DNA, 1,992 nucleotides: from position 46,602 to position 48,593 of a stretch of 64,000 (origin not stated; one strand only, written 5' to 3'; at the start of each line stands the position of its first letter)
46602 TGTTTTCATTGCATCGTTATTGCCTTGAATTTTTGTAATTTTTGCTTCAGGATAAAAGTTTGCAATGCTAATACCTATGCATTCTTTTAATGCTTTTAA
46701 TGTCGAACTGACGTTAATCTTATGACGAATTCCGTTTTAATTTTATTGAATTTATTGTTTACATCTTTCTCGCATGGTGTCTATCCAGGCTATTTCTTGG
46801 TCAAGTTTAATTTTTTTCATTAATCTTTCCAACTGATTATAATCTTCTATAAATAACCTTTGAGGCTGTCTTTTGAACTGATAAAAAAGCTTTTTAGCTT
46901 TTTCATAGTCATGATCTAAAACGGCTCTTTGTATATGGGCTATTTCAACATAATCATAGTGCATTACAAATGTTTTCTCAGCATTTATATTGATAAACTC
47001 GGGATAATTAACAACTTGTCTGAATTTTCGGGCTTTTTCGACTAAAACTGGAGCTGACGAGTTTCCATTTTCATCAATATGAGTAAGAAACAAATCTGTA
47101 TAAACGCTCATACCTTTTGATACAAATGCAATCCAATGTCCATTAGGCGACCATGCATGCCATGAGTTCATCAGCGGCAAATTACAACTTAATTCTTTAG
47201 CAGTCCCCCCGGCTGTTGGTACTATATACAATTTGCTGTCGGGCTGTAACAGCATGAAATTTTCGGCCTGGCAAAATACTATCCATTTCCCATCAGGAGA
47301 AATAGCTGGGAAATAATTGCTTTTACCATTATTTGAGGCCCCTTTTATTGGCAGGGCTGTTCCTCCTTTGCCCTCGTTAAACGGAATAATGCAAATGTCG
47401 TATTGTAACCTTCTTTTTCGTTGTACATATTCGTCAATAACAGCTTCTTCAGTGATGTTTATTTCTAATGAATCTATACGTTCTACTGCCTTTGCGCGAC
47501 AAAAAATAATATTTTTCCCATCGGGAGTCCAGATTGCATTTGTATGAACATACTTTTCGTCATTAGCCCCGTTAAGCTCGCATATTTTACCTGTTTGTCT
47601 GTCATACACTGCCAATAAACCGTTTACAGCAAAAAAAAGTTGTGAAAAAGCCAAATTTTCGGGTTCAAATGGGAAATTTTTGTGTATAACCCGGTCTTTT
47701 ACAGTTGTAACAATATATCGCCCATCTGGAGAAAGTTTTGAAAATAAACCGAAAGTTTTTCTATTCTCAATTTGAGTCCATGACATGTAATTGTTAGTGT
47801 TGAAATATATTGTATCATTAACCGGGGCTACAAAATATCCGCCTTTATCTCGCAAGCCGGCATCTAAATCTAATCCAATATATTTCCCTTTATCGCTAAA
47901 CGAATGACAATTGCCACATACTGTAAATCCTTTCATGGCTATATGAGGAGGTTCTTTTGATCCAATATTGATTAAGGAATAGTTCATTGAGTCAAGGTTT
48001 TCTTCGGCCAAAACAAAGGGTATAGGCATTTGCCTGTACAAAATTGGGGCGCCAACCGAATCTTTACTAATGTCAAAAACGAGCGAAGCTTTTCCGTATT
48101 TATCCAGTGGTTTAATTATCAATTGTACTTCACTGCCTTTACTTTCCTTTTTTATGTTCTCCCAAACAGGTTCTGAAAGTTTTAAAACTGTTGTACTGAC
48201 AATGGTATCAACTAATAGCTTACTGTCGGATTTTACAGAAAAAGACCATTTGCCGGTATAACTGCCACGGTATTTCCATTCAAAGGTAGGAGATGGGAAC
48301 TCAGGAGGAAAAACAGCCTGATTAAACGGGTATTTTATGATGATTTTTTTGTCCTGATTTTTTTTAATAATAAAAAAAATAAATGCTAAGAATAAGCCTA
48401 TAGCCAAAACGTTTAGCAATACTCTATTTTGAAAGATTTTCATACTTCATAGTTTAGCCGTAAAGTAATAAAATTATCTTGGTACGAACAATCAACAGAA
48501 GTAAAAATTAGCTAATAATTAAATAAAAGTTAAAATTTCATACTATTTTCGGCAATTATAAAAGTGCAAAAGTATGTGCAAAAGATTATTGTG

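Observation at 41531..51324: CAZyme-less SusC/SusD pair linked to two divergent CxxCH + beta-propeller paralogues: candidate undescribed envelope system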

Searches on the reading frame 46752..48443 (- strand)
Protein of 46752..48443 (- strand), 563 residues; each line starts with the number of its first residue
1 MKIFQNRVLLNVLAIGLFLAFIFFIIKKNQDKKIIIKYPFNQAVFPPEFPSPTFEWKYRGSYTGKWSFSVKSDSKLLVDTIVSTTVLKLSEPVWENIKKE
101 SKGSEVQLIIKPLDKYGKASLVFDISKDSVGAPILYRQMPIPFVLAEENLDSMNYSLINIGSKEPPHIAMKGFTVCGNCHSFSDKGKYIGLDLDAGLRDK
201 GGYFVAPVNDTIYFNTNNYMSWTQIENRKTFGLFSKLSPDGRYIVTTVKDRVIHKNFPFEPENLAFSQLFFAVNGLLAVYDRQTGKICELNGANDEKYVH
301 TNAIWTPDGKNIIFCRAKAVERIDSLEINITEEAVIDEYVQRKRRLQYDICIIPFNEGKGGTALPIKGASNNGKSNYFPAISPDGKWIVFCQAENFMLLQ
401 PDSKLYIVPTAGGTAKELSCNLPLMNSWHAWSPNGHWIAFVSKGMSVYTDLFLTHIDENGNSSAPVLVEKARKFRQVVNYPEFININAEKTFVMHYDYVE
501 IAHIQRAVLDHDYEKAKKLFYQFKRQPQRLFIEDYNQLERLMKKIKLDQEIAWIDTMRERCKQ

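Call 7: search_protein_families(library=pfam, proteins=[window:46752-48443:-], max_evalue=0.01)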
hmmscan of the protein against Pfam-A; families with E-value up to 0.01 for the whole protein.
window:46752-48443:- (563 aa): 2 families
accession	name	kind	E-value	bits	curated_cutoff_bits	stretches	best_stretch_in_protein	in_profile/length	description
PF07676.18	PD40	-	1.1e-16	60.7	20.9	1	370-391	5-26/38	WD40-like Beta Propeller Repeat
PF00930.27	DPPIV_N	-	0.0037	16.5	22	0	379-441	48-118/354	Dipeptidyl peptidase IV (DPP IV) N-terminal region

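Call 8: search_protein_families(library=ncbifam, proteins=[window:46752-48443:-], max_evalue=0.01)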
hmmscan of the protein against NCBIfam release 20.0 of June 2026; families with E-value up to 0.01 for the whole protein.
window:46752-48443:- (563 aa): 4 families
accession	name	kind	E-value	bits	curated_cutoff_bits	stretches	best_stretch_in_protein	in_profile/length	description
TIGR02800.1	propeller_TolB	equivalog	1.4e-05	24.2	343.15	1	370-463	319-404/418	Tol-Pal system beta propeller repeat protein TolB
NF002183.0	PRK01029.1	equivalog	0.00061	18.9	405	0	349-444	256-347/429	Tol-Pal system protein TolB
NF053607.1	CHU_0125_OmpA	equivalog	0.00075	18.1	620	0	377-467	222-319/639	CHU_0125 family OmpA-like outer membrane integrity protein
NF053518.1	DipepPtdsDpp5Prph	equivalog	0.0044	15.6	900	0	377-456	251-329/655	dipeptidyl-peptidase Dpp5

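Call 13: find_homologous_proteins(query=window:46752-48443:-, max_evalue=0.00001)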
Query window:46752-48443:- (563 aa): 4708 proteins with E <= 0.00001 among 8000 candidates; the best 120 are listed.
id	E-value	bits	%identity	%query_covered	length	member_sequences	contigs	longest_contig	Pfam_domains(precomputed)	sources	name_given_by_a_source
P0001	0.0e+0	1179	89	100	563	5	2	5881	PF26549.1,PF07676.19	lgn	-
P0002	3.5e-238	810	61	98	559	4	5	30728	PF26549.1,PF26550.2,PF07676.19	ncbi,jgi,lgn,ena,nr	ncbi:MAG: hypothetical protein WHT29_09265 [Bacteroidales bacterium]|nr:hypothetical protein [Bacter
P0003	2.2e-236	804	61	98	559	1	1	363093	PF26549.1,PF26550.2,PF07676.19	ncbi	ncbi:MAG: TolB family protein [Bacteroidales bacterium]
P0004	8.0e-234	795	61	98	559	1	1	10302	PF26549.1,PF26550.2,PF07676.19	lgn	-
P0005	3.9e-233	793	60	97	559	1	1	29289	PF26549.1,PF26550.2,PF07676.19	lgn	-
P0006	6.6e-233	792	60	97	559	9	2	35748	PF26549.1,PF26550.2,PF07676.19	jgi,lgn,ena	-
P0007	7.6e-229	779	61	94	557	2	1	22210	PF26549.1,PF07676.19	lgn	-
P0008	1.3e-227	775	59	98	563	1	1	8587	PF07676.19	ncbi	-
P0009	2.6e-227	774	63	92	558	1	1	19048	PF26549.1,PF07676.19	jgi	jgi:hypothetical protein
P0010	1.6e-225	768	60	94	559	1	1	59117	PF26549.1,PF26550.2,PF07676.19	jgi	jgi:hypothetical protein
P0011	6.8e-225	766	60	94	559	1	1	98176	PF26549.1,PF07676.19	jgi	jgi:hypothetical protein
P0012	1.1e-222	758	59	94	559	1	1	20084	PF26549.1,PF07676.19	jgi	jgi:hypothetical protein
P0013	2.0e-220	751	59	96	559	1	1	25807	PF26549.1,PF07676.19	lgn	-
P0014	1.9e-218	745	59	97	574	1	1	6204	PF26549.1,PF07676.19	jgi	jgi:hypothetical protein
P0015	3.4e-216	737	59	98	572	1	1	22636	PF26549.1,PF26550.2,PF07676.19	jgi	jgi:hypothetical protein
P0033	4.9e-213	727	60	93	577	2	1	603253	PF26549.1,PF07676.19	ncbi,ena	-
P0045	2.8e-211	721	57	97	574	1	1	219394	PF26549.1,PF07676.19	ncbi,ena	-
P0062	1.3e-207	709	57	97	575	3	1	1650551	PF26549.1,PF26550.2,PF07676.19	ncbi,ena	-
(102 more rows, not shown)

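Call 14: search_solved_structures(query=window:46752-48443:-, max_evalue=1, show_alignments=2)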
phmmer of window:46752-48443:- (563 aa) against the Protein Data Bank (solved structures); distinct sequences matched with E-value up to 1: 3.
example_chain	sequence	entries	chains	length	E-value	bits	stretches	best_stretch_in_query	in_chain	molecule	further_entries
2ojh_A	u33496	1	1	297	8.5e-07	30.9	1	380-456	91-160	Uncharacterized protein Atu1656/AGR_C_3050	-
5yzm_A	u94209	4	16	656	0.026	16.1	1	359-442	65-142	Acyl-peptide hydrolase, putative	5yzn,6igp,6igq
5yzo_A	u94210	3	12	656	0.026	16.1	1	359-442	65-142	Acyl-peptide hydrolase, putative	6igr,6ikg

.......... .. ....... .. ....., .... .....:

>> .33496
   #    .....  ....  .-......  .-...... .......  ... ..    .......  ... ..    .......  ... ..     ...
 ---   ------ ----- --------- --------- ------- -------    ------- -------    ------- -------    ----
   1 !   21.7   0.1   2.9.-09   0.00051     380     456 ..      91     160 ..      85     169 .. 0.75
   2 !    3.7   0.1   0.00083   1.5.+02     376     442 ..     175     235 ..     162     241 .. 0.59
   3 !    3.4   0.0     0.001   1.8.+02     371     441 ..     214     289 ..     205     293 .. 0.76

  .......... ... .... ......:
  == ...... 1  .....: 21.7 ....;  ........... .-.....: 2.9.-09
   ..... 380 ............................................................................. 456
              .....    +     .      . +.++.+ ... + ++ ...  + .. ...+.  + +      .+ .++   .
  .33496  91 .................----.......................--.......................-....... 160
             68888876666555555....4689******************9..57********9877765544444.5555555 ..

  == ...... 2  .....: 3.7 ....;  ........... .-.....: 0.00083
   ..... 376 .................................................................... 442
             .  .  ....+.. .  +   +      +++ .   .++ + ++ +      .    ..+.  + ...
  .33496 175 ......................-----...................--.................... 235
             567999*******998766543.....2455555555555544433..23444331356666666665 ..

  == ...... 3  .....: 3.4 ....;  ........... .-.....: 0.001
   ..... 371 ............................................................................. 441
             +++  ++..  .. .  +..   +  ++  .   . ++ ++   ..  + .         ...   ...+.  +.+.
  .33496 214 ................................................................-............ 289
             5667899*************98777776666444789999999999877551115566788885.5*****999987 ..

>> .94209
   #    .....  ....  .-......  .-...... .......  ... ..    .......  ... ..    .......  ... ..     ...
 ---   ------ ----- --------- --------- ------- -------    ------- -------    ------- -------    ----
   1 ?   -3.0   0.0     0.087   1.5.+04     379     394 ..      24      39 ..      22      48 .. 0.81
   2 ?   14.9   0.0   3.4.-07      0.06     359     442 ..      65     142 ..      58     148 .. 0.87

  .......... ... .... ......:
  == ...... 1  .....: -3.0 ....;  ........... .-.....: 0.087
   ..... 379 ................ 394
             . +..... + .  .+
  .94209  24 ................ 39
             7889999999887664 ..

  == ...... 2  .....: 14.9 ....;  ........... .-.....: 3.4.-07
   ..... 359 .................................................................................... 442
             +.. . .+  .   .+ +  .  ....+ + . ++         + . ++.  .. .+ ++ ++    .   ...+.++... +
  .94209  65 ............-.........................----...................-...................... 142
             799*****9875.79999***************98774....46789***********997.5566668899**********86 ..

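Call 16: find_related_loci(query=window:46752-48443:-, collection=genome_contigs, flank=10000)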
Query window:46752-48443:- (563 aa) in genome_contigs; peptide patterns used: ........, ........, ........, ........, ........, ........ (x = any residue, [..] = any of these).
120 stretches matched a pattern; 43 encode a relative of the query (tblastn E <= 1e-3); 43 distinct loci.
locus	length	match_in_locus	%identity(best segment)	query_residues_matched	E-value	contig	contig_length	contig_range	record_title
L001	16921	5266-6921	61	12-560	0e+0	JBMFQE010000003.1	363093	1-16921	MAG: Bacteroidales bacterium isolate KM4344-07 NODE_3_length_363093_cov_64.718646, whole genome shotgun sequence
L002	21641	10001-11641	59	2-540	0e+0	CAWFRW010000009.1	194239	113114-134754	MAG: uncultured Bacteroidales bacterium isolate MFD00905.bin.2.145 genome assembly, contig: contig_28073, whole genome s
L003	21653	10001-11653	58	1-550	0e+0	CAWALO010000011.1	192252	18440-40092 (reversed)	MAG: uncultured Bacteroidales bacterium isolate MFD04716.bin.2.270 genome assembly, contig: contig_27533, whole genome s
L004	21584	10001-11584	60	27-550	0e+0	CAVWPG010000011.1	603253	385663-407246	MAG: uncultured Bacteroidales bacterium isolate MFD05442.bin.2.79 genome assembly, contig: contig_6280, whole genome sho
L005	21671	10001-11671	58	2-550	0e+0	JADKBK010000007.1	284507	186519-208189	MAG: Bacteroidales bacterium isolate Mari_18-Q3-R65-66_MAXAC.219 tig00004498-10-2833620, whole genome shotgun sequence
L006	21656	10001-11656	57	5-550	0e+0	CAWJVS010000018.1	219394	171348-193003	MAG: uncultured Bacteroidales bacterium isolate MFD04716.bin.2.78 genome assembly, contig: contig_29701, whole genome sh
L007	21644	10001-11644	57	7-550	0e+0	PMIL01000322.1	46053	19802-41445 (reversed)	MAG: Bacteroidales bacterium isolate fen_956 73.20120600_E3D.46_contig_1195, whole genome shotgun sequence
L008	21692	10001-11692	55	1-552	0e+0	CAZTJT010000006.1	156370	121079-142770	MAG TPA_asm: uncultured Rikenellaceae bacterium isolate binchicken_co7_100 genome assembly, contig: NODE_139_length_1563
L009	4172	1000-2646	53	12-557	0e+0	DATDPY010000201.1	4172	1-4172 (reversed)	MAG TPA_asm: Cyclobacteriaceae bacterium isolate SMAG_U7933 k141_2444558, whole genome shotgun sequence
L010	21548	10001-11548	58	36-547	0e+0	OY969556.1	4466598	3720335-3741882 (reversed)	MAG: uncultured Bacteroidetes bacterium isolate MFD09286.bin.c.1 genome assembly, chromosome: 1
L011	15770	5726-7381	51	8-550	0e+0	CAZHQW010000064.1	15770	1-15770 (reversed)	MAG TPA_asm: uncultured Bacteroidales bacterium isolate binchicken_co34_545 genome assembly, contig: NODE_6121_length_15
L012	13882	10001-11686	51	8-559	0e+0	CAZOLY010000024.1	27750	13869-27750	MAG TPA_asm: uncultured Bacteroidales bacterium isolate SRP214966_co4_484 genome assembly, contig: NODE_1233_length_2775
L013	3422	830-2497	49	7-552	1e-178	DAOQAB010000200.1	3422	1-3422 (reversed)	MAG TPA_asm: Prolixibacteraceae bacterium isolate AMR_MDS_1273 NODE_37276_length_3422_cov_5.779626, whole genome shotgun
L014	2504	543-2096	40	34-548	1e-129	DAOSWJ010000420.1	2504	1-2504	MAG TPA_asm: Prolixibacteraceae bacterium isolate AMR_MDS_2140 NODE_32477_length_2504_cov_4.637403, whole genome shotgun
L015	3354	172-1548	42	34-487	1e-126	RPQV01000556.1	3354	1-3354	MAG: Calditrichaeota bacterium isolate metabat2.451 metabat2.451_Contig_150662, whole genome shotgun sequence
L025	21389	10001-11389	40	32-489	2e-119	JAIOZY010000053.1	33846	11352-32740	MAG: Prolixibacteraceae bacterium isolate Tobar14m-G4 Tobar14m-C769, whole genome shotgun sequence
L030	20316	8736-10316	38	34-556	4e-115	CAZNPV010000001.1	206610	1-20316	MAG TPA_asm: uncultured Mariniphaga sp. isolate binchicken_co116_438 genome assembly, contig: NODE_9_length_206610_cov_1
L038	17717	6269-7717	39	34-509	5e-103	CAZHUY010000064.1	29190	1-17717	MAG TPA_asm: uncultured Myxococcales bacterium isolate SRP263991_co7_365 genome assembly, contig: NODE_2179_length_29190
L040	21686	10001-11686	36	1-553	8e-117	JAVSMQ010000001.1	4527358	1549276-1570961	MAG: Candidatus Kapaibacterium sp. isolate NRBC_bin_5 Kapabacteria_MAG, whole genome shotgun sequence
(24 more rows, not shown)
